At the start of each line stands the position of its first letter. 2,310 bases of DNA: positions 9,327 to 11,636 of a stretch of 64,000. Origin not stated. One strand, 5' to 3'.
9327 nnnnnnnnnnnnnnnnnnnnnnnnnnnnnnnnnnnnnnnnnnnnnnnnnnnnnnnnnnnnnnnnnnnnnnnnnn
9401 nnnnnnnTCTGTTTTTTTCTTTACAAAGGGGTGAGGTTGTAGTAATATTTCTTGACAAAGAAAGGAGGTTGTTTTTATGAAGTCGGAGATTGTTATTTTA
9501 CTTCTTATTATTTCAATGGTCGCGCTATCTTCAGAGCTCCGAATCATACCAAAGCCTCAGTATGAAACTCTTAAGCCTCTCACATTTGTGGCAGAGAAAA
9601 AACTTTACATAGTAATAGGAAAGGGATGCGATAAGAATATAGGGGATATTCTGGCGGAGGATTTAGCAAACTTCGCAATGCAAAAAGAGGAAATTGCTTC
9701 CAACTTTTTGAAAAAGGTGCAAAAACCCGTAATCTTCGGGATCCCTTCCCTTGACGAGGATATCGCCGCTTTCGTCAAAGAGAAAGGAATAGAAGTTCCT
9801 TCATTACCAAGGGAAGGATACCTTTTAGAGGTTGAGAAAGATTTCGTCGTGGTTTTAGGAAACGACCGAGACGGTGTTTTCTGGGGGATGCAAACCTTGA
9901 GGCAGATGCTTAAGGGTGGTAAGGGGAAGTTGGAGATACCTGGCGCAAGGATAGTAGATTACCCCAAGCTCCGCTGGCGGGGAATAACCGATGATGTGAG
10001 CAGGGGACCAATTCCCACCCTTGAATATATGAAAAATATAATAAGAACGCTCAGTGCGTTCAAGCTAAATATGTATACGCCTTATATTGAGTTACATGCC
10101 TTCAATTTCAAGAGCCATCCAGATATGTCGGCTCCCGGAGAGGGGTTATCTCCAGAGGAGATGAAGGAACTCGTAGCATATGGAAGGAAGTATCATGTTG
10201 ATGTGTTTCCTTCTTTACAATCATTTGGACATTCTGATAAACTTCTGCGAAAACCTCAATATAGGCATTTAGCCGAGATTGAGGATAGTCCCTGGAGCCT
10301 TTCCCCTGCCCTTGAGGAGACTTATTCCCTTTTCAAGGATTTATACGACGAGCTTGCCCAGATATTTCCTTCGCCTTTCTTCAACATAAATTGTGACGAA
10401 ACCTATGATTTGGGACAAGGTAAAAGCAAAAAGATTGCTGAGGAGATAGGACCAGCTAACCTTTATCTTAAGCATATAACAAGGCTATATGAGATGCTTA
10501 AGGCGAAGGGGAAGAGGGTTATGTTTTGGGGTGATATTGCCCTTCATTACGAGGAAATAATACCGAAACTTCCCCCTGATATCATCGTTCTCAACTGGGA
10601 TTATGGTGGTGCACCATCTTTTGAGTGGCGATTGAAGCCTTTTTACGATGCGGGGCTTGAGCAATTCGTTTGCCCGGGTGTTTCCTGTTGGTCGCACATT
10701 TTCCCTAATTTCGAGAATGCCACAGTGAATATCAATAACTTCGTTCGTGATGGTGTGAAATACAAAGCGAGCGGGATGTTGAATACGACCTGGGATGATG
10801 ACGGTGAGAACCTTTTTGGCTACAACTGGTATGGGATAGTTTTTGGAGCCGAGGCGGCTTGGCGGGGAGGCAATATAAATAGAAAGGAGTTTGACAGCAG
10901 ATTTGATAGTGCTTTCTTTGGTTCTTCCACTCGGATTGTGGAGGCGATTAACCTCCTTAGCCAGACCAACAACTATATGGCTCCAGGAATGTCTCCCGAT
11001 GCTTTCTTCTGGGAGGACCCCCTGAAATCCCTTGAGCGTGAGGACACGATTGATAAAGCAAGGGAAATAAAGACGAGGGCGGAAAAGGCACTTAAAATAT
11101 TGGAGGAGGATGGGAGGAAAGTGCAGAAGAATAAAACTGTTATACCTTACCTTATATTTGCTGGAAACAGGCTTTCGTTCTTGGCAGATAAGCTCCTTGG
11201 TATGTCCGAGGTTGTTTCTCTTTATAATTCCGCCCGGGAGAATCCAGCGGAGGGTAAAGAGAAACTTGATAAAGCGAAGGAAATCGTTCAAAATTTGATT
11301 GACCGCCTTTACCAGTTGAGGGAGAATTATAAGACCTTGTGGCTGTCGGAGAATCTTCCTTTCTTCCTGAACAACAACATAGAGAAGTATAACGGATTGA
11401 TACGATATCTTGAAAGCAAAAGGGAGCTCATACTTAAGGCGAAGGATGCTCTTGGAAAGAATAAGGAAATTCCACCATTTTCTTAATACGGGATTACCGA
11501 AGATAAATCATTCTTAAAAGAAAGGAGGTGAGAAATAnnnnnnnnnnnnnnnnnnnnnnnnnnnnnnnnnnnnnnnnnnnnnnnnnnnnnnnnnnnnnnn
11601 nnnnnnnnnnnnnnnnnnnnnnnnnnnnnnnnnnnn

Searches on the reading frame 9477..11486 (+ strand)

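Call 33: search_protein_families(library=pfam, proteins=[window:9477-11486:+], max_evalue=0.0001)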
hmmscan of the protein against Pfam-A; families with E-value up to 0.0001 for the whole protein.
window:9477-11486:+ (669 aa): 2 families
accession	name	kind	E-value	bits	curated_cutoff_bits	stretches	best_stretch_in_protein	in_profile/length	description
PF02838.20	Glyco_hydro_20b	-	1.2e-18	68.5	26.1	1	21-162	2-124/124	Glycosyl hydrolase family 20, domain 2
PF00728.28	Glyco_hydro_20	-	6.6e-18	65.6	22.3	1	166-376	2-241/348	Glycosyl hydrolase family 20, catalytic domain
